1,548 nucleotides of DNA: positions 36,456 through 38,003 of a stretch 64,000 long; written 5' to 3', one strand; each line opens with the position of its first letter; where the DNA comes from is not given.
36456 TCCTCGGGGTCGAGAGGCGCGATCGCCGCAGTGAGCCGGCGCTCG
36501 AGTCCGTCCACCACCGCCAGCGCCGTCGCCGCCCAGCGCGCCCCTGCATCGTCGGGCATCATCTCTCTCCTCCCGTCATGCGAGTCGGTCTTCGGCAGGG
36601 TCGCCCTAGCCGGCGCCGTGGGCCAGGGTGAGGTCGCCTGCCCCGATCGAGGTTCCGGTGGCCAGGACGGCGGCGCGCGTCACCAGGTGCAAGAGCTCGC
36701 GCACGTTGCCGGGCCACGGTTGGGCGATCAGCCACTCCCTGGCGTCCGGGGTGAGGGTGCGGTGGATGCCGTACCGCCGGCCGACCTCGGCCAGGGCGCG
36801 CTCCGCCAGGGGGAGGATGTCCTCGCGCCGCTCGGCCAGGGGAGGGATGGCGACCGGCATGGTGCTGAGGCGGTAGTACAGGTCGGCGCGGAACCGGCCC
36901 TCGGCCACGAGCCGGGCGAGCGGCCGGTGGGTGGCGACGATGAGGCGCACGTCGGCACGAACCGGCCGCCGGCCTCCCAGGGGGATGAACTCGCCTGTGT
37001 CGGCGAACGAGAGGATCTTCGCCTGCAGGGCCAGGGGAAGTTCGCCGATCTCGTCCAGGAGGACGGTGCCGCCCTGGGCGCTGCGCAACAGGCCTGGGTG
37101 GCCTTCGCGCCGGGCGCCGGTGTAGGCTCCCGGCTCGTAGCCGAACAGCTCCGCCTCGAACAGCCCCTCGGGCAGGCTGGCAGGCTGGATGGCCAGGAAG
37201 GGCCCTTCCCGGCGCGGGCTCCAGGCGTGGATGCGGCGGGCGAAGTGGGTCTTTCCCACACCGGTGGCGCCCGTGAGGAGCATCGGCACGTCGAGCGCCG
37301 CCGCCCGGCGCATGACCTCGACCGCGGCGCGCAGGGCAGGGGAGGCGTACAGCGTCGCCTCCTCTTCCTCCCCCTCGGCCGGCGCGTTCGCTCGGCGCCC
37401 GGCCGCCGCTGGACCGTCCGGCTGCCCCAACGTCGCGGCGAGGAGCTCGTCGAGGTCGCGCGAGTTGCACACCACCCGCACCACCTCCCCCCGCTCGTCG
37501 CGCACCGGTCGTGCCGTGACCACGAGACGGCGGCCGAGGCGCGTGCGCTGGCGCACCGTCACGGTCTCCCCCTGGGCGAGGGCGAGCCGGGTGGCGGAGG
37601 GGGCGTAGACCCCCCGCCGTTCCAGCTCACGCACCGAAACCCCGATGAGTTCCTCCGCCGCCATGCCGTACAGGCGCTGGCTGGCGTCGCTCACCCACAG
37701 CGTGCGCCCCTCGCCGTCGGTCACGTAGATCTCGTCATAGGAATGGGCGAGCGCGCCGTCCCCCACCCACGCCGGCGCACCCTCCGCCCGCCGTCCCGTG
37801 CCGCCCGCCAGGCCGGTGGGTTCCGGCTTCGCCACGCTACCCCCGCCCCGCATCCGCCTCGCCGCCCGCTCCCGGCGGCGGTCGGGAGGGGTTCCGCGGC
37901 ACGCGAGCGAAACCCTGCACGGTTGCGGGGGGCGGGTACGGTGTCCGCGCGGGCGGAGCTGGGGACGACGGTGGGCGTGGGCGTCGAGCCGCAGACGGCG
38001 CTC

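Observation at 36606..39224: Self-contained sigma-54 cassette: divergent rpoN-like gene and a PAS-AAA+ activator with no DNA-binding domain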

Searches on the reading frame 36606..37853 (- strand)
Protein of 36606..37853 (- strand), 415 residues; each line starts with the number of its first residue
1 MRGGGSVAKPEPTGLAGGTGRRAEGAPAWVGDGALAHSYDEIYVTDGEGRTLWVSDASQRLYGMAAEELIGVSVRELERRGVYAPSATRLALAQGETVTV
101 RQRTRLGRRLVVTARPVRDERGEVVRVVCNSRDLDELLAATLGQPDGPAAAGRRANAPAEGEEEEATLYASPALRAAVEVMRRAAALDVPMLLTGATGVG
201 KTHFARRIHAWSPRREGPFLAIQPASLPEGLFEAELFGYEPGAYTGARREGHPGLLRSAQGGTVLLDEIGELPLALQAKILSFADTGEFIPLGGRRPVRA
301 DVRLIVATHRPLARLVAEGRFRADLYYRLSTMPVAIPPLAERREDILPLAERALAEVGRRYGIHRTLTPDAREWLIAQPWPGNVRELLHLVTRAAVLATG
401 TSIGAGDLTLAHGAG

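Call 3: search_protein_families(library=pfam, proteins=[window:36606-37853:-], max_evalue=0.01)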
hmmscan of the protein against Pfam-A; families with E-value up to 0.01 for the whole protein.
window:36606-37853:- (415 aa): 9 families
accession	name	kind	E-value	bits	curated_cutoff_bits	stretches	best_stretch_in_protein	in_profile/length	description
PF00158.32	Sigma54_activat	-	4e-55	186.5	20.2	1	170-334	4-167/168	Sigma-54 interaction domain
PF25601.1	AAA_lid_14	-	2.7e-17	62.8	27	1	341-409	2-71/87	AAA+ ATPase lid domain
PF14532.12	Sigma54_activ_2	-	3.7e-14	53.6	25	1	181-339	14-138/138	Sigma-54 interaction domain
PF08448.16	PAS_4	-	6.1e-11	43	23.1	1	37-136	3-107/110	PAS fold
PF13426.13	PAS_9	-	6.8e-09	36.4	27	1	42-134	4-101/103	PAS domain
PF00989.32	PAS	-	6.8e-07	29.7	22.6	1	41-133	13-112/113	PAS fold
PF07728.20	AAA_5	-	2.3e-05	24.8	22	1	191-311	2-124/139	AAA domain (dynein-related subfamily)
PF01078.27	Mg_chelatase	-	0.00075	19.4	20.3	0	178-212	12-46/207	Magnesium chelatase, subunit ChlI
PF13401.12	AAA_22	-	0.0021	18.8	27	1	191-224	8-41/130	AAA domain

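Call 15: find_homologous_proteins(query=window:36606-37853:-, max_evalue=1e-20)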
Query window:36606-37853:- (415 aa): 7962 proteins with E <= 1e-20 among 8000 candidates; the best 120 are listed.
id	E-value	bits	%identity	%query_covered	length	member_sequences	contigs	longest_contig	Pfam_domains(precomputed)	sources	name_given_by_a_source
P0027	1.2e-264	896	100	100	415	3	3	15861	PF13426.14,PF00158.33,PF25601.2,PF08448.17,PF00989.32,PF14532.13,PF07728.21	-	-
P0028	3.5e-239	812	92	100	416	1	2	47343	PF13426.14,PF00158.33,PF25601.2,PF08448.17,PF00989.32,PF14532.13,PF07728.21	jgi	jgi:PAS domain S-box-containing protein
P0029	1.5e-149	517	63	91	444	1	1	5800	PF13426.14,PF00158.33,PF25601.2,PF08448.17,PF14532.13,PF07728.21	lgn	-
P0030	4.2e-98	347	46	91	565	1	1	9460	PF13426.14,PF00158.33,PF25601.2,PF18024.8,PF08448.17,PF00989.32,PF14532.13,PF07728.21,PF01078.28,PF13191.13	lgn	-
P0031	9.2e-95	336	47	91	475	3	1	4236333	PF00158.33,PF07724.21,PF25601.2,PF18024.8,PF14532.13,PF07728.21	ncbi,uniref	ncbi:sigma-54 interaction domain-containing protein [Zobellella sp. An-6]|uniref:sigma-54 interactio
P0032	3.8e-92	328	-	-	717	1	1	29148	PF00493.30,PF00004.36,PF13401.13,PF14532.13,PF07728.21,PF13191.13,PF00158.33,PF07724.21,PF25601.2,PF02954.26,PF12775.14,PF01078.28,PF06490.18,PF20720.4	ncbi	-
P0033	2.6e-90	322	43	90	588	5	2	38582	PF13426.14,PF00158.33,PF25601.2,PF18024.8,PF08448.17,PF00989.32,PF14532.13,PF07728.21,PF01078.28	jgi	jgi:PAS domain S-box-containing protein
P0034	4.6e-90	321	44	91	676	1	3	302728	PF13426.14,PF00158.33,PF07724.21,PF25601.2,PF18024.8,PF08448.17,PF00004.36,PF00989.32,PF14532.13,PF07728.21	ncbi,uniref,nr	ncbi:sigma 54-interacting transcriptional regulator [Paenactinomyces guangxiensis]|uniref:Sigma 54-i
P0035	1.2e-88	316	47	90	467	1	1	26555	PF13426.14,PF00004.36,PF14532.13,PF07728.21,PF13191.13,PF00158.33,PF07724.21,PF25601.2,PF18024.8,PF08448.17,PF00989.32,PF01078.28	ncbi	-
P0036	1.7e-88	316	45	89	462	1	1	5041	PF13426.14,PF00158.33,PF25601.2,PF18024.8,PF08448.17,PF14532.13,PF07728.21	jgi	jgi:PAS domain S-box-containing protein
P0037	6.7e-88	314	42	91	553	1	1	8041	PF13426.14,PF00158.33,PF25601.2,PF08448.17,PF14532.13,PF07728.21,PF01078.28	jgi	jgi:PAS domain S-box-containing protein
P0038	6.7e-88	314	42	91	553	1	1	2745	PF13426.14,PF00158.33,PF25601.2,PF08448.17,PF14532.13,PF07728.21,PF01078.28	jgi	jgi:PAS domain S-box-containing protein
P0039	6.7e-88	314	42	91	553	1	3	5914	PF13426.14,PF00158.33,PF25601.2,PF08448.17,PF14532.13,PF07728.21,PF01078.28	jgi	jgi:PAS domain S-box-containing protein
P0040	1.7e-87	312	44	90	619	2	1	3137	PF13426.14,PF00158.33,PF04060.19,PF25601.2,PF18024.8,PF08448.17,PF00989.32,PF14532.13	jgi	jgi:PAS domain S-box-containing protein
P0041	2.4e-87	312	42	91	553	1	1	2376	PF13426.14,PF00158.33,PF25601.2,PF08448.17,PF14532.13,PF07728.21,PF01078.28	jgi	jgi:PAS domain S-box-containing protein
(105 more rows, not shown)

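Call 17: find_encoding_contigs(protein=P0029, flank=10000, max_places=6)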
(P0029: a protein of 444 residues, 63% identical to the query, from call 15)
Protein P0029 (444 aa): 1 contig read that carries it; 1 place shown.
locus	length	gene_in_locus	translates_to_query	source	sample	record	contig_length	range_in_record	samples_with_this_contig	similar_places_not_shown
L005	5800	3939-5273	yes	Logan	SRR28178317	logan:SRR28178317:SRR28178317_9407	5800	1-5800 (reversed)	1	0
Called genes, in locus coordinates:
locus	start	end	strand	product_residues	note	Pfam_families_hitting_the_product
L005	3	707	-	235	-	?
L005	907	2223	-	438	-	PF00202:Aminotran_3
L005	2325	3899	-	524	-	PF04963:Sigma54_CBD, PF04552:Sigma54_DBD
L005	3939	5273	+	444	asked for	PF08448:PAS_4 (weak), PF13426:PAS_9 (weak), PF00158:Sigma54_activat, PF14532:Sigma54_activ_2, PF07728:AAA_5 (weak), PF25601:AAA_lid_14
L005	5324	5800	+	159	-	?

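Call 32: search_protein_families(library=ncbifam, proteins=[window:36606-37853:-], max_evalue=0.00001)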
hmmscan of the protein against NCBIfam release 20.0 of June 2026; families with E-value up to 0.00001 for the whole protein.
window:36606-37853:- (415 aa): 26 families (the best 25 are shown)
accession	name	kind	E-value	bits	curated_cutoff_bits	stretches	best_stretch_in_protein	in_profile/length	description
NF038308.1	RNA_repair_RtcR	equivalog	6e-76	256.4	650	1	143-406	158-430/530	RNA repair transcriptional activator RtcR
TIGR01817.1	nifA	equivalog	3.1e-73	247.3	528.85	1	163-412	193-442/534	nif-specific transcriptional activator NifA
NF003451.0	PRK05022.1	equivalog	7.4e-72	242.7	476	1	161-402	186-427/512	nitric oxide reductase transcriptional regulator NorR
NF041552.1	TF_PrdR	equivalog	1.5e-71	241.5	795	1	40-403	145-505/577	sigma-54 dependent transcriptional regulator PrdR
TIGR01818.1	ntrC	equivalog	9.2e-69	232.4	558.6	1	150-408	119-377/463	nitrogen regulation protein NR(I)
NF049963.1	RespRegFlgRCampy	domain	3.2e-67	227.3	750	1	157-410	126-379/429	fla regulon two-component system response regulator FlgR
TIGR02915.1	PEP_resp_reg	equivalog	7.2e-67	226.2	502.6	1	159-412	133-386/445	PEP-CTERM-box response regulator transcription factor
TIGR02329.1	propionate_PrpR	equivalog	1.5e-64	218.5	499.2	1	164-399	211-451/526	propionate catabolism operon regulatory protein PrpR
NF008085.0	PRK10820.1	equivalog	3.3e-62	210.8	576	1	166-410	205-449/520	transcriptional regulator TyrR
NF008469.0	PRK11361.1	equivalog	4.3e-60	203.7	714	1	166-408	144-386/461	acetoacetate metabolism transcriptional regulator AtoC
NF011953.0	PRK15424.1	equivalog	1.1e-59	202.5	703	1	175-397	229-464/538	propionate catabolism operon regulatory protein PrpR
NF050807.1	TransRegFlbDCaul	equivalog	5.2e-59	200.3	750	1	161-413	114-366/454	sigma-54-dependent transcriptional regulator FlbD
TIGR02974.1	phageshock_pspF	equivalog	1.1e-57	195.8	443.55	1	170-395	4-230/336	phage shock protein operon transcriptional activator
NF011695.0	PRK15115.1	equivalog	3.4e-57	194.2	763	1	162-403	132-373/445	two-component system response regulator GlrR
NF041906.1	V4R_TF_MobR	exception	2e-56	191.6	999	1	170-398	237-465/544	phenol degradation transcriptional regulator MobR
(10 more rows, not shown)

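Call 52: search_solved_structures(query=window:36606-37853:-, max_evalue=1e-20, show_alignments=2)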
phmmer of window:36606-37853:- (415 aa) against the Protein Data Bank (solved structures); distinct sequences matched with E-value up to 1e-20: 35.
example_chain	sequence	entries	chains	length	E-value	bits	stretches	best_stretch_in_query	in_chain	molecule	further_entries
1ny6_A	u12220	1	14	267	2.8e-66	227.5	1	163-409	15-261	transcriptional regulator (NtrC family)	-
4ly6_A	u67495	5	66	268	2.8e-66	227.5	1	163-409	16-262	Transcriptional regulator (NtrC family)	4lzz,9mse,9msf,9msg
1ny5_A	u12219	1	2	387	8.9e-66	225.9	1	163-409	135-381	transcriptional regulator (NtrC family)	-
4l4u_A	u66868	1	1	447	1.5e-65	225.1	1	163-409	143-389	Transcriptional regulator (NtrC family)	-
3m0e_A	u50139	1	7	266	1.9e-65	224.8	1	163-409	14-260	Transcriptional regulator (NtrC family)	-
9qq6_C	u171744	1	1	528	6.1e-56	193.5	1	164-403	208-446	Nif-specific regulatory protein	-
4qhs_A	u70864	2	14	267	9.3e-55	189.6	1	182-403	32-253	Flagellar regulatory protein C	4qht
6lua_A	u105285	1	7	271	6.7e-54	186.8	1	182-403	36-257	Flagellar regulatory protein C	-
6luf_A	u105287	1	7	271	1.8e-53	185.4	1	182-403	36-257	Flagellar regulatory protein C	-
3dzd_A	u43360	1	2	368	1.6e-51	179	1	170-401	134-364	Transcriptional regulator (NtrC family)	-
1ojl_A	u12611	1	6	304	1.8e-51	178.8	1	170-413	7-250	TRANSCRIPTIONAL REGULATORY PROTEIN ZRAR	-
6iy8_A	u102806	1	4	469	1.9e-50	175.4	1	169-398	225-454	Positive regulator CapR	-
5exp_A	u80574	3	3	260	4.5e-50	174.2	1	170-408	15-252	Transcriptional regulator FleQ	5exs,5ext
7ejw_C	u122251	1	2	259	4.6e-50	174.1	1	170-408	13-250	Transcriptional regulator FleQ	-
6j7e_A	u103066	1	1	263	4.9e-50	174.1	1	170-408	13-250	Nitrogen assimilation regulatory protein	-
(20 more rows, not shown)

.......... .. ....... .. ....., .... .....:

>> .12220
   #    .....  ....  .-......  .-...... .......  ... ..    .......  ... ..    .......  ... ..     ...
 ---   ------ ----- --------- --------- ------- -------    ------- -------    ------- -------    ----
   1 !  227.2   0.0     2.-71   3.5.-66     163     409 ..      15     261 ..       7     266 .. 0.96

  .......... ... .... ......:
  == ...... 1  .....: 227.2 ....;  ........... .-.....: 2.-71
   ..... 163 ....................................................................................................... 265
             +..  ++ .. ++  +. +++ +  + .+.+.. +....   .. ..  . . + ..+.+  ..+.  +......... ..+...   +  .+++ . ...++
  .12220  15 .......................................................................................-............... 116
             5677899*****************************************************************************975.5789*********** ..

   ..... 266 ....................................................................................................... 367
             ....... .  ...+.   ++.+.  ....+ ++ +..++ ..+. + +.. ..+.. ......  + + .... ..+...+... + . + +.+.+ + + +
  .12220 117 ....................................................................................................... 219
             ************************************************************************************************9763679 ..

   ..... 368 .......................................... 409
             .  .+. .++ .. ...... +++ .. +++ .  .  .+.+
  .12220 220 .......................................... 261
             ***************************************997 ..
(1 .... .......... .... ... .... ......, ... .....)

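Call 55: search_protein_families(library=pfam, proteins=[L005:5324-5800:+], max_evalue=0.01)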
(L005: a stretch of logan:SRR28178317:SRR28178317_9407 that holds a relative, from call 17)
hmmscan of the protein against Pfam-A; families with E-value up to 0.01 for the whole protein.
L005:5324-5800:+ (159 aa): 1 family
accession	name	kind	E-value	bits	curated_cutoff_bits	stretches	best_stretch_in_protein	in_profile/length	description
PF12867.12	DinB_2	-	0.0022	18.9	24.8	1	44-151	9-121/128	DinB superfamily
